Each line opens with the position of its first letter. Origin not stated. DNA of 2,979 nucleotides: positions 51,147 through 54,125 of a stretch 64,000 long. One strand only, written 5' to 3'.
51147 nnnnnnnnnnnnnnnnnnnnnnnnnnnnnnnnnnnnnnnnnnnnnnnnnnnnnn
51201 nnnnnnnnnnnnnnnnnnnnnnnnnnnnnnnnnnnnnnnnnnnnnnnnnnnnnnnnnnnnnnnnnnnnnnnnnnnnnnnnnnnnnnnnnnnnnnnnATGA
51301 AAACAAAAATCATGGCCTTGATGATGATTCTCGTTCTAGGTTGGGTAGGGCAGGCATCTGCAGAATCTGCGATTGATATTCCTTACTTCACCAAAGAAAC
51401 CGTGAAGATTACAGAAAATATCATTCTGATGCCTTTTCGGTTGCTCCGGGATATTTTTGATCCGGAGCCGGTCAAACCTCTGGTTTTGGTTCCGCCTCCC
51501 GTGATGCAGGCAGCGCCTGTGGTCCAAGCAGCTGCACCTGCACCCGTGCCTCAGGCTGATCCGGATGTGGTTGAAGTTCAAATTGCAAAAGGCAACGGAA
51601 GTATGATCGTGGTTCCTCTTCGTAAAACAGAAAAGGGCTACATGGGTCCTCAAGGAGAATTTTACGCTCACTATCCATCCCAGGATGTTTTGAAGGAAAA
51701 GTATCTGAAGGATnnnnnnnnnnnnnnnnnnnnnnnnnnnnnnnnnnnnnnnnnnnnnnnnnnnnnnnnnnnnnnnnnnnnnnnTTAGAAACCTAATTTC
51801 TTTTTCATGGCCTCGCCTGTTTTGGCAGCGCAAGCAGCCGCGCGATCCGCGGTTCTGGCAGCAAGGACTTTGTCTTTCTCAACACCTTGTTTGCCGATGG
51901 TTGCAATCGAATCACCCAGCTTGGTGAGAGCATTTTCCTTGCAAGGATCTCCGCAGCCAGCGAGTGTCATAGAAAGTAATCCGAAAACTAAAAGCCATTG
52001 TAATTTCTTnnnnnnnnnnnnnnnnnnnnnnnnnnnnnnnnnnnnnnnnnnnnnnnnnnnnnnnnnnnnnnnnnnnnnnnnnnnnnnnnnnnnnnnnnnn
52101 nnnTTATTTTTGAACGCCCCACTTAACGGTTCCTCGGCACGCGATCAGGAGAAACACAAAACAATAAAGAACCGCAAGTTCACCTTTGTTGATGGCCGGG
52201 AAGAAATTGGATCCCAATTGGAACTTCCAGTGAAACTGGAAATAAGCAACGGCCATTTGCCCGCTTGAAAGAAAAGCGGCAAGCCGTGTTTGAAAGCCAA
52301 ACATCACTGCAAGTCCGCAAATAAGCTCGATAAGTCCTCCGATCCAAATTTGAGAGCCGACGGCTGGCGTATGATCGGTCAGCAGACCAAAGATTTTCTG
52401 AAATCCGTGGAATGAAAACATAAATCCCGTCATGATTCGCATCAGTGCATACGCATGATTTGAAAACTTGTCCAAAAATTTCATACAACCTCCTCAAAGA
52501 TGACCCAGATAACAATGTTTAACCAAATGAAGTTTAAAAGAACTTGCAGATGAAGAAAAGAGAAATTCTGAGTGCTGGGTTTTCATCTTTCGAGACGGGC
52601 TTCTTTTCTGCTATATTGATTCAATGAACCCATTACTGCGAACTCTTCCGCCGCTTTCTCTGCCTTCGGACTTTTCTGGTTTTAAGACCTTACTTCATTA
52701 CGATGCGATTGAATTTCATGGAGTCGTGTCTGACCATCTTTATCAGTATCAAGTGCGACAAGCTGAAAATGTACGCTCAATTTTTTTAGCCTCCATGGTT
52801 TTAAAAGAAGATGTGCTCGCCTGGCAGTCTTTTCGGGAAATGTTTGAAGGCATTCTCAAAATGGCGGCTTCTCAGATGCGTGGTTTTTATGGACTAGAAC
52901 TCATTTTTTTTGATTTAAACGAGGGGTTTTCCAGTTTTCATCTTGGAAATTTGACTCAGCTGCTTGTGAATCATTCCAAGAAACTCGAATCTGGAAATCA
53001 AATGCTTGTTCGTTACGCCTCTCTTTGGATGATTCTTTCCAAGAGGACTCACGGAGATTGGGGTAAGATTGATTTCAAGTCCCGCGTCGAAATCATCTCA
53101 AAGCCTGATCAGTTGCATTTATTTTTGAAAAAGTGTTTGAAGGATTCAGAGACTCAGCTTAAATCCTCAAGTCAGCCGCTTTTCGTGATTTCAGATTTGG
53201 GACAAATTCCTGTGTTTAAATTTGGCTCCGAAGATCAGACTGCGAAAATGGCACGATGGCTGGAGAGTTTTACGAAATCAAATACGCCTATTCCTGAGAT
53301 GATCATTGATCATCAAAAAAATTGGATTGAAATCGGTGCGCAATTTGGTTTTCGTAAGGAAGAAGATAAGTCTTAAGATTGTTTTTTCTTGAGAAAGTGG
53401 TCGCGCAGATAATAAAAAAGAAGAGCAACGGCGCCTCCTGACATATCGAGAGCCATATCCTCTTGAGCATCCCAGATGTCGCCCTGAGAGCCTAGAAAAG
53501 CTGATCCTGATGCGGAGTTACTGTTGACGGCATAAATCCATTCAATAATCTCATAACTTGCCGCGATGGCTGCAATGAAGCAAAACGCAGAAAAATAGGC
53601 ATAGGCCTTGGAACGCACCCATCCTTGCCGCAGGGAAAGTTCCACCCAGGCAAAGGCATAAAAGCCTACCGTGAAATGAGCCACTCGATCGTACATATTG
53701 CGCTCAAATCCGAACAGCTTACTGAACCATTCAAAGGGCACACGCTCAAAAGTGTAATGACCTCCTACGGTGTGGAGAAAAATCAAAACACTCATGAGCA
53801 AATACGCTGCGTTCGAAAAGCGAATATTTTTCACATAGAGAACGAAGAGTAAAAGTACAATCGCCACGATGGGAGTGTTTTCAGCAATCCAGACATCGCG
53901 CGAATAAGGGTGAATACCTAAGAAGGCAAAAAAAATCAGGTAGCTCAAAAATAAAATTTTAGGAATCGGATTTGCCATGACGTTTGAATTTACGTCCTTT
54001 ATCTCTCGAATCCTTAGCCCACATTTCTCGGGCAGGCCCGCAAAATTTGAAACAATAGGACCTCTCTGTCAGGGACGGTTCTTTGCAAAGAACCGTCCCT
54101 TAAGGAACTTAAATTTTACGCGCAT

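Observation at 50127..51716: Two tandem secreted paralogs sharing a ~48-aa C-terminal domain I do not recognise. One carries a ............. repeat. Both sit beside a Spy/CpxP-like LTXXQ protein.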

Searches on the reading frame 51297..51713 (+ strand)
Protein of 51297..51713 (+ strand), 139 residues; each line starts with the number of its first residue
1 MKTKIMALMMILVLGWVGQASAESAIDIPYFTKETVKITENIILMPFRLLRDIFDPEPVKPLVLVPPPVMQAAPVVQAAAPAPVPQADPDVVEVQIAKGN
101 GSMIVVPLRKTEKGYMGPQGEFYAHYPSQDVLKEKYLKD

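Call 4: search_protein_families(library=pfam, proteins=[window:51297-51713:+], max_evalue=1)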
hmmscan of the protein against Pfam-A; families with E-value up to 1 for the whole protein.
window:51297-51713:+ (139 aa): 0 families

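Call 5: search_protein_families(library=ncbifam, proteins=[window:51297-51713:+], max_evalue=1)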
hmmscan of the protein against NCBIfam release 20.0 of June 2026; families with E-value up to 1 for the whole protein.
window:51297-51713:+ (139 aa): 0 families

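Call 7: find_homologous_proteins(query=window:51297-51713:+, max_evalue=0.01)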
Query window:51297-51713:+ (139 aa): 2 proteins with E <= 0.01 among 45 candidates.
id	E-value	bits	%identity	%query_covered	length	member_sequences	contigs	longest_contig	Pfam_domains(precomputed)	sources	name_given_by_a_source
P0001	8.0e-84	296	100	100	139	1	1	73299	-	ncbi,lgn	-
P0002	1.9e-31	127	51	99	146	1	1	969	-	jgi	jgi:hypothetical protein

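Call 12: find_encoding_contigs(protein=P0001, flank=3000, max_places=3)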
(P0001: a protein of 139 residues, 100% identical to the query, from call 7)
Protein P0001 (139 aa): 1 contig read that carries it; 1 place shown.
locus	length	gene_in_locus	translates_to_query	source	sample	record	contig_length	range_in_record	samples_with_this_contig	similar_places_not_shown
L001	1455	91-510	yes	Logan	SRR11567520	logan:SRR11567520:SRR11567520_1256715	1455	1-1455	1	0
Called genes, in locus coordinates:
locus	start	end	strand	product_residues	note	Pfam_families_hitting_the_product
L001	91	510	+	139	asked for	-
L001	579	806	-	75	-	-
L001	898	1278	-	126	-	PF07681:DoxX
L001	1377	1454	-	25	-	?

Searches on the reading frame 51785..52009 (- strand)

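Call 4: search_protein_families(library=pfam, proteins=[window:51785-52009:-], max_evalue=1)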
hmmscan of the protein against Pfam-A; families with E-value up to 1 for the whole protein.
window:51785-52009:- (74 aa): 0 families

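Call 5: search_protein_families(library=ncbifam, proteins=[window:51785-52009:-], max_evalue=1)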
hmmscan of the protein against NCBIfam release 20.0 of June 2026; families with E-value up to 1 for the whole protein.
window:51785-52009:- (74 aa): 2 families
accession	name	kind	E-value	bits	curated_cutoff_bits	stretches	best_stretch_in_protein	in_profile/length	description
NF047847.2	SS_mature_LptM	equivalog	0.075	13.1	27.7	1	2-20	3-21/31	LPS translocon maturation chaperone LptM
NF033216.1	lipo_YgdI_YgdR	subfamily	0.12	12.3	42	1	1-46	1-44/71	YgdI/YgdR family lipoprotein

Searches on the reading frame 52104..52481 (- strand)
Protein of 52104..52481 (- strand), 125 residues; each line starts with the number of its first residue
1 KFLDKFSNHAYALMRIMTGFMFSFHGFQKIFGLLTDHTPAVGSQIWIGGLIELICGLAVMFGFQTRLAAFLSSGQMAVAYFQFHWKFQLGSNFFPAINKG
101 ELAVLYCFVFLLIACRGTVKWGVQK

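Call 4: search_protein_families(library=pfam, proteins=[window:52104-52481:-], max_evalue=1)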
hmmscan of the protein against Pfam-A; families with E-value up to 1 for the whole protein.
window:52104-52481:- (125 aa): 2 families
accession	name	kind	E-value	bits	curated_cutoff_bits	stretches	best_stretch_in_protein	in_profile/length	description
PF07681.17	DoxX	-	8.1e-11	42.8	23.6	1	12-85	3-85/85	DoxX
PF04173.18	DoxD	-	0.039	14.3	22.7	1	35-85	58-108/167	TQO small subunit DoxD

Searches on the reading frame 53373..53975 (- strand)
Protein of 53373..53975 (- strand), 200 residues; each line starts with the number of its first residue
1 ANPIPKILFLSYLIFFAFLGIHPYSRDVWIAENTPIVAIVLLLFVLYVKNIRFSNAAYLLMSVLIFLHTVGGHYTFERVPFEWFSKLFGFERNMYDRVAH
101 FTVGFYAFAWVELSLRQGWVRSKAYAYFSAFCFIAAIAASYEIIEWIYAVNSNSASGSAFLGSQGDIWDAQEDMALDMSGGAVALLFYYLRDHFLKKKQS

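Call 4: search_protein_families(library=pfam, proteins=[window:53373-53975:-], max_evalue=1)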
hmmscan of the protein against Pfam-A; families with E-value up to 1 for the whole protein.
window:53373-53975:- (200 aa): 4 families
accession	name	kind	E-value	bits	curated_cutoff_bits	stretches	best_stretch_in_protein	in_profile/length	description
PF09997.14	DUF2238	-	1.1e-46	158.6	26.4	1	39-176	2-139/140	Predicted membrane protein (DUF2238)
PF17611.7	DUF5506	-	0.0021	18.4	27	1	31-134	37-134/161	Family of unknown function (DUF5506)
PF20460.3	DUF6713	-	0.027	14.8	27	1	23-87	31-94/117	Family of unknown function (DUF6713)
PF24800.1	DUF7702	-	0.045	13.4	27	1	109-156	21-68/244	Domain of unknown function (DUF7702)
